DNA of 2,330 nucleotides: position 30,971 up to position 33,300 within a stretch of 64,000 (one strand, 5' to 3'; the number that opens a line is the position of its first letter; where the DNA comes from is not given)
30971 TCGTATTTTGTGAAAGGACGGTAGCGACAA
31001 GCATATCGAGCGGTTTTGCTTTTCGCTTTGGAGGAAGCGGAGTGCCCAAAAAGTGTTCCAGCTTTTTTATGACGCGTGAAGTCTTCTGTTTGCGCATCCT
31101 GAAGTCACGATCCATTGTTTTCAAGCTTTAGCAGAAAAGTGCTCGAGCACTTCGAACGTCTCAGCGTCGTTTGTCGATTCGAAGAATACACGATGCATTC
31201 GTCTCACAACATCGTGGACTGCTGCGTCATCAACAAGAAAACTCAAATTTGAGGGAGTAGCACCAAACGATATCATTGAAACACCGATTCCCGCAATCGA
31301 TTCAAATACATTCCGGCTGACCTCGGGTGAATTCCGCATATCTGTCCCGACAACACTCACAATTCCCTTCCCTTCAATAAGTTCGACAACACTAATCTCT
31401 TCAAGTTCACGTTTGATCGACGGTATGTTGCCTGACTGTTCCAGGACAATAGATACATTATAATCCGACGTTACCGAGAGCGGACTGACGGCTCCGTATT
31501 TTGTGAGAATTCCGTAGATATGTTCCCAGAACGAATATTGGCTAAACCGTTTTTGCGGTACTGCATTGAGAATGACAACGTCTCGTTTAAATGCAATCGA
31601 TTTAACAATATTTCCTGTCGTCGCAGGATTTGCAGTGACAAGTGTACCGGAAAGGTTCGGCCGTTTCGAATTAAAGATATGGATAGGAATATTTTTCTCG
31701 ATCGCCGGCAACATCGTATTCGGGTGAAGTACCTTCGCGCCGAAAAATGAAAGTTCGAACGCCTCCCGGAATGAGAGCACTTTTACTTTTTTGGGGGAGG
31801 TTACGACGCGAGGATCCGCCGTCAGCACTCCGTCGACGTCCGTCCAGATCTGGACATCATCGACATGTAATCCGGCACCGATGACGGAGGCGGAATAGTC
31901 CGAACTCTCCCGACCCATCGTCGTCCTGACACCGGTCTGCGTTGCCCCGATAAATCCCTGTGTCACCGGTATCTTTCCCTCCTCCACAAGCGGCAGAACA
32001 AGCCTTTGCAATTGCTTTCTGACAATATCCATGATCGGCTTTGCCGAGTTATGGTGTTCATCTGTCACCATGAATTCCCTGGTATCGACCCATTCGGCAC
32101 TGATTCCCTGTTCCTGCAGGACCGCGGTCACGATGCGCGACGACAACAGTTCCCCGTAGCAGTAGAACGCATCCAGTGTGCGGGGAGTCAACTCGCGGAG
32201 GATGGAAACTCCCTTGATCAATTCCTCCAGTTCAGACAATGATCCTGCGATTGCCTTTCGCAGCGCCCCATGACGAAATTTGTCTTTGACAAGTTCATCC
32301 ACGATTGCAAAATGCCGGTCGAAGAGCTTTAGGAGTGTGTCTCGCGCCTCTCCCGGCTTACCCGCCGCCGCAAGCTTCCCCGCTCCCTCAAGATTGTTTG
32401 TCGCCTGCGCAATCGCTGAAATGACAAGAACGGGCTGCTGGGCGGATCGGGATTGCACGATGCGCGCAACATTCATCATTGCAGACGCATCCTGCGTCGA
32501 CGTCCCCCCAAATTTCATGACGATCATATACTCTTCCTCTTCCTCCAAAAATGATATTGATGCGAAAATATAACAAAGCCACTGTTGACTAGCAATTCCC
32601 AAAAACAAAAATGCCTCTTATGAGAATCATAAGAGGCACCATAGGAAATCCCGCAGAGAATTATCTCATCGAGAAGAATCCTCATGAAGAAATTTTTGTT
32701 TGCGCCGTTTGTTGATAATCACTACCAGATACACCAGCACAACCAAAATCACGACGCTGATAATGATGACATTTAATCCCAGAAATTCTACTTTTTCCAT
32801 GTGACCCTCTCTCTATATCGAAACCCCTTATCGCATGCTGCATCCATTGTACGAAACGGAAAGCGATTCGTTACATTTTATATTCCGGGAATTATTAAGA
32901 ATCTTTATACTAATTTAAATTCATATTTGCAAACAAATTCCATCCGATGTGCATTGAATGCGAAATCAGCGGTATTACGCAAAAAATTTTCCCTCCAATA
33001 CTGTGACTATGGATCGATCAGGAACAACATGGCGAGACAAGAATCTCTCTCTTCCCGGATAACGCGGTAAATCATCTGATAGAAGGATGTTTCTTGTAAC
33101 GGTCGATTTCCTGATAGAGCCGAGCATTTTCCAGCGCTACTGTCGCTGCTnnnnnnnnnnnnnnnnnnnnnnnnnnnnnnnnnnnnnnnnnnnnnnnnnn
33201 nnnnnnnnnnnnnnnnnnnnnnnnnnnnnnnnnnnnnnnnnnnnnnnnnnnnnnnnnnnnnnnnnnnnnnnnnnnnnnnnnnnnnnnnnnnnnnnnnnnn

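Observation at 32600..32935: Unannotated 44-aa hydrophobic peptide gene with textbook promoter and terminator upstream of lysC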

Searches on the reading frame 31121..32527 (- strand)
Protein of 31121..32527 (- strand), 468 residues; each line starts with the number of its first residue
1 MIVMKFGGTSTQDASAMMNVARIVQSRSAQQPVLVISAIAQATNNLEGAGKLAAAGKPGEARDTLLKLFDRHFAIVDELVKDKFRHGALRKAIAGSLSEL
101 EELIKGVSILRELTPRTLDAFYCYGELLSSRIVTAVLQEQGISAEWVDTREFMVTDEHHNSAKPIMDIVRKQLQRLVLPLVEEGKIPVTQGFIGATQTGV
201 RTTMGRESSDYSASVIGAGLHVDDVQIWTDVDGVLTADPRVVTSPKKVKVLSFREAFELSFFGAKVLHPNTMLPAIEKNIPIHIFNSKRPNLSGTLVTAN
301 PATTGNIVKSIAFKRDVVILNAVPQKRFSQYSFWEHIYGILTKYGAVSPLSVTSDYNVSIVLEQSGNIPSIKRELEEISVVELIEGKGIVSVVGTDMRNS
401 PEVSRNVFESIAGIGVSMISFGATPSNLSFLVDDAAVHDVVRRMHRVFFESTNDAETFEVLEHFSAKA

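Call 11: search_protein_families(library=pfam, proteins=[window:31121-32527:-], max_evalue=1)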
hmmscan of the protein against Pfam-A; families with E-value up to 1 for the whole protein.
window:31121-32527:- (468 aa): 2 families
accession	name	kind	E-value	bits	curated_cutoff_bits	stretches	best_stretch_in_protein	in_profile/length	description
PF00696.33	AA_kinase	-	3.6e-44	151.7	24.9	1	1-286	2-234/234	Amino acid kinase family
PF22468.2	ACT_9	-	7.8e-12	45.2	27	1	390-448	1-61/61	ACT domain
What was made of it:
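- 31121..32526 (-): lysC (aspartate kinase, AA_kinase + ACT). True start is ATG 32526 (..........), not the mechanical TTG 32608. Pfam (call 11).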

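Call 18: find_related_loci(query=window:31121-32527:-, collection=genome_contigs, flank=5000)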
Query window:31121-32527:- (468 aa) in genome_contigs; peptide patterns used: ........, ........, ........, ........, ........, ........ (x = any residue, [..] = any of these).
599 stretches matched a pattern (row limit reached: there are more); 580 encode a relative of the query (tblastn E <= 1e-3); the best 80 are kept; 80 distinct loci.
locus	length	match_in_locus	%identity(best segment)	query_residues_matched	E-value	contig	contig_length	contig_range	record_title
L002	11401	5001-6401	53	1-467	3e-166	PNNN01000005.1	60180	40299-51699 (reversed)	MAG: Chlorobiaceae bacterium isolate SW.3.66 SW_1000237_60180, whole genome shotgun sequence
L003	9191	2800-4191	50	1-462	9e-154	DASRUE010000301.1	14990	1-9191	MAG TPA_asm: Bacteroidota bacterium isolate SMAG_U7886 k141_258927, whole genome shotgun sequence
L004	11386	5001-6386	51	1-459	3e-151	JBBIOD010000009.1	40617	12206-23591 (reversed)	MAG: Ignavibacteriales bacterium isolate FAS170219_bin_271 NODE_459_length_40617_cov_9.899142, whole genome shotgun sequ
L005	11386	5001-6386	52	1-459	3e-151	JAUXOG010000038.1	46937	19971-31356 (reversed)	MAG: Bacteroidota bacterium isolate C1_metabat.bin.52 C1_k141_210721, whole genome shotgun sequence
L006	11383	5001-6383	49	1-461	2e-145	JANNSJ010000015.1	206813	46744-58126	MAG: Bacteroidota bacterium isolate SOY_31_metabat_225 SOY_31_k141_971483, whole genome shotgun sequence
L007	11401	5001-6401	48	1-463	2e-142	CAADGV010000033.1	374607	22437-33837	uncultured Chlorobi bacterium isolate CHB1.fa.gz genome assembly, contig: k127_820743, whole genome shotgun sequence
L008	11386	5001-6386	46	1-460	8e-138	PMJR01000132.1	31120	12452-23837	MAG: Ignavibacteriae bacterium isolate fen_1276 73.20120600_E2D.49_contig_89128, whole genome shotgun sequence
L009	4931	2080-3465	48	1-460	3e-139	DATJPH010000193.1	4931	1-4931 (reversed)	MAG TPA_asm: Bacteroidota bacterium isolate SMAG_U14908 k141_89275, whole genome shotgun sequence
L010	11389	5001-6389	48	1-462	8e-135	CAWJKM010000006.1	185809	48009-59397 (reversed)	MAG: Ignavibacteriota bacterium isolate MFD05942.bin.1.94 genome assembly, contig: contig_34024, whole genome shotgun se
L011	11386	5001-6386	44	1-462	9e-127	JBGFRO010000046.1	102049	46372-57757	MAG: Bacteroidota bacterium isolate BA1A45.2019.Bin.33 NODE_290_length_102049_cov_12.911879, whole genome shotgun sequen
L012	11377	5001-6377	42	1-459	5e-123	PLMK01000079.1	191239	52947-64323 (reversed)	MAG: Ignavibacteriae bacterium isolate fen_1300 73.20120800_E3D.21_contig_1898, whole genome shotgun sequence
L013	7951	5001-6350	44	1-450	2e-122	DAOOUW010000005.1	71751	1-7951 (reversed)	MAG TPA_asm: Bacteroidota bacterium isolate AMR_MDS_2457 NODE_200_length_71751_cov_15.184627, whole genome shotgun seque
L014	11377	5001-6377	45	1-459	4e-122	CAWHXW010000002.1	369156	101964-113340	MAG: Ignavibacteriota bacterium isolate MFD01476.bin.1.150 genome assembly, contig: contig_33977, whole genome shotgun s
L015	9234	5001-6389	43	1-463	3e-121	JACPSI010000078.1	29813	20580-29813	MAG: Ignavibacteriales bacterium isolate NC_groundwater_701_Ag_S-0.2um_50_10 S36_SO-2_scaffold_190332, whole genome shot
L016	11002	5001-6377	42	1-459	8e-121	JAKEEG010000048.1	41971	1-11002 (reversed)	MAG: Ignavibacteriae bacterium isolate PMV_1.22 PMV_1.22.k101_990262, whole genome shotgun sequence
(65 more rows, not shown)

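Call 61: list_cluster_members(proteins=[window:32669-32800:-, window:31124-32527:-, P0028, P0057, P0080])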
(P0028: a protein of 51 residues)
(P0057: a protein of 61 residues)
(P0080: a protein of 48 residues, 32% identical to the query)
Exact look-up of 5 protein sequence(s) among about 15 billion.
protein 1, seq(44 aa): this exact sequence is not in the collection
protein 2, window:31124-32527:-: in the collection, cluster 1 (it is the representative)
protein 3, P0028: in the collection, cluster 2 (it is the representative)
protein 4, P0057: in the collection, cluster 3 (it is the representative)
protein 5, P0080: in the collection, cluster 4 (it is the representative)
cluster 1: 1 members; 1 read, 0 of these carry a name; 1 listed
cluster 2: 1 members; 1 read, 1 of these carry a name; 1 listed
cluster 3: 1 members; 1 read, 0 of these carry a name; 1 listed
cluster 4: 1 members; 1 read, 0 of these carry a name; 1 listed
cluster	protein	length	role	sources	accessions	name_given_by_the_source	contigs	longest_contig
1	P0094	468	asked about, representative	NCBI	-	-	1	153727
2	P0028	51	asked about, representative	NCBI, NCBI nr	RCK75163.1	MAG: hypothetical protein IGBAC_1299 [Ignavibacteriae bacterium] | MAG: hypothetical protein IGBAC_1299 [Ignavibacteriota bacterium]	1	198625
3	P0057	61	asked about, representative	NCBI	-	-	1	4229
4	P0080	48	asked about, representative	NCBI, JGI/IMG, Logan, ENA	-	-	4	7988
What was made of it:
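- Checked: The exact peptide is absent from a 15-billion-protein collection that does contain this window's LysC (call 61).
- Call 61. Missed by annotation (call 61).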

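Call 62: find_encoding_contigs(protein=window:31121-32527:-, flank=1500, max_places=2)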
Protein window:31121-32527:- (468 aa): no gene with exactly this product is on record in the collection.
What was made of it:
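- Tried and rejected: Exact look-up via LysC failed (call 62).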

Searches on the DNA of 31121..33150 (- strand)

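Call 4: search_rna_families(source=window, start=32400, end=33150, threshold=evalue, max_evalue=10)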
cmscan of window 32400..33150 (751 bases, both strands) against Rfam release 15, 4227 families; matches with E-value up to 10: 5.
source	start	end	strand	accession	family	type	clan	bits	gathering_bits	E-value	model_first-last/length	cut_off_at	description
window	32602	32688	-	RF04312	trpB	Cis-reg;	-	28.4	59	0.095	1-107/107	no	trpB ncRNA motif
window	32577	32651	-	RF02663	GmglnB1_5p_UTR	Cis-reg;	-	16.7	54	3.2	1-85/85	no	GmglnB1 5'UTR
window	33009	33116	+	RF00509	snosnR64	Gene; snRNA; snoRNA; CD-box;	CL00069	14.7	38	6.6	1-105/105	no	Small nucleolar RNA snR64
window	32569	32676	-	RF01505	Afu_264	Gene; snRNA; snoRNA; CD-box;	-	14.3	40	5.5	1-103/103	no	A. fumigatus snoRNA Afu_264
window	32457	32483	-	RF01152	sR1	Gene; snRNA; snoRNA; CD-box;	-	14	45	0.51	1-57/57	no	Small nucleolar RNA sR1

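Call 67: search_rna_families(sources=[L002, L003, L004, L006, L007, L008, L009, L010, L011, L012, L013, L014, L015], threshold=gathering)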
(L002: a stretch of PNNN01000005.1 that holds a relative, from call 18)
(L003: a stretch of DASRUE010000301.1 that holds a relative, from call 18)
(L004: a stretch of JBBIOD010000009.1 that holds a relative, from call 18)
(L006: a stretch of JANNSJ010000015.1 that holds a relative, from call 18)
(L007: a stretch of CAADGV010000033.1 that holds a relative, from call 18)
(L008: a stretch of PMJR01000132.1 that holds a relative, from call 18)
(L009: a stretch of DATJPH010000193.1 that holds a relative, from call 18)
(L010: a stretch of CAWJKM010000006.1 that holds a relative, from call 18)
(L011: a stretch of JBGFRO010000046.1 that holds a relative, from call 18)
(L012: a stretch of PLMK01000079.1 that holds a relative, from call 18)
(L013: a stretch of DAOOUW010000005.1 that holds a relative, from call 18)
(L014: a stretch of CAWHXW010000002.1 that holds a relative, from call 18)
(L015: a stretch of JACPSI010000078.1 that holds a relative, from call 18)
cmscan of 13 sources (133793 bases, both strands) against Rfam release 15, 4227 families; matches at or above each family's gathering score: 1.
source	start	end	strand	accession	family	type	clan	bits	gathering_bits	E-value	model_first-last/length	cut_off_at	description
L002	4036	4108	+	RF00005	tRNA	Gene; tRNA;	CL00001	60.4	29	2.9e-10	1-71/71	no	tRNA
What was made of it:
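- Tried and rejected: No lysine riboswitch was found in 13 related lysC loci (call 67).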

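Call 74: search_rna_families(source=window, start=32560, end=32730, threshold=evalue, max_evalue=1, show_alignments=1)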
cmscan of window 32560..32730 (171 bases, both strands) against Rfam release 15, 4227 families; matches with E-value up to 1: 5.
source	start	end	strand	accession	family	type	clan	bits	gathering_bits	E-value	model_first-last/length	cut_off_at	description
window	32602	32688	-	RF04312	trpB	Cis-reg;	-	28.4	59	0.022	1-107/107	no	trpB ncRNA motif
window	32604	32693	-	RF00515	PyrR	Cis-reg;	-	23.7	54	0.16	1-115/115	no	PyrR binding site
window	32603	32701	-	RF03088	Parabacteroides-1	Gene; sRNA;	-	17.9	93.4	0.21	1-105/105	no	Parabacteroides-1 RNA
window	32577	32651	-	RF02663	GmglnB1_5p_UTR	Cis-reg;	-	16.7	54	0.73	1-85/85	no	GmglnB1 5'UTR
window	32605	32690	+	RF00516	ylbH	Cis-reg; leader;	-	15.1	50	0.3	1-122/122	no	ylbH leader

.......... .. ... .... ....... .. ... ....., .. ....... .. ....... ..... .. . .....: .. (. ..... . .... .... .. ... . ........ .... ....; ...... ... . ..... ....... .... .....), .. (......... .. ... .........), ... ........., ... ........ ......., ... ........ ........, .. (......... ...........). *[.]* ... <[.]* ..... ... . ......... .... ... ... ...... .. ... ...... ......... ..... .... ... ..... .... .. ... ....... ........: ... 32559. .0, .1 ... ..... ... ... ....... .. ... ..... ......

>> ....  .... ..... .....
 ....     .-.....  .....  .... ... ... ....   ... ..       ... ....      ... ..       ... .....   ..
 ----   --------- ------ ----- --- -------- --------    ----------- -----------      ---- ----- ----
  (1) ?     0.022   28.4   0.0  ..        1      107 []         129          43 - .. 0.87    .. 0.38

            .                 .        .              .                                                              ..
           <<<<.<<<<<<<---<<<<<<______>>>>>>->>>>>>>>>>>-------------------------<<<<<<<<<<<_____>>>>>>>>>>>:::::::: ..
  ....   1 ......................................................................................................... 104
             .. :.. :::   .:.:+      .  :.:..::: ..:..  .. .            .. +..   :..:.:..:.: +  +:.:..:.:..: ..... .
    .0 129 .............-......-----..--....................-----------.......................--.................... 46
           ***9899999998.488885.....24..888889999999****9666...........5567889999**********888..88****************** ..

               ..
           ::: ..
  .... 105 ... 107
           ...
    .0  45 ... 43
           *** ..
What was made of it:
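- On Lysine riboswitch or other Rfam cis-regulator upstream of lysC: The best sub-threshold hit is the trpB motif at 28.4 bits against 59 (call 74).
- Sub-threshold Rfam resemblance to two-hairpin cis-regulators: trpB motif, 28.4 bits against a gathering score of 59 (calls 4, 74).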
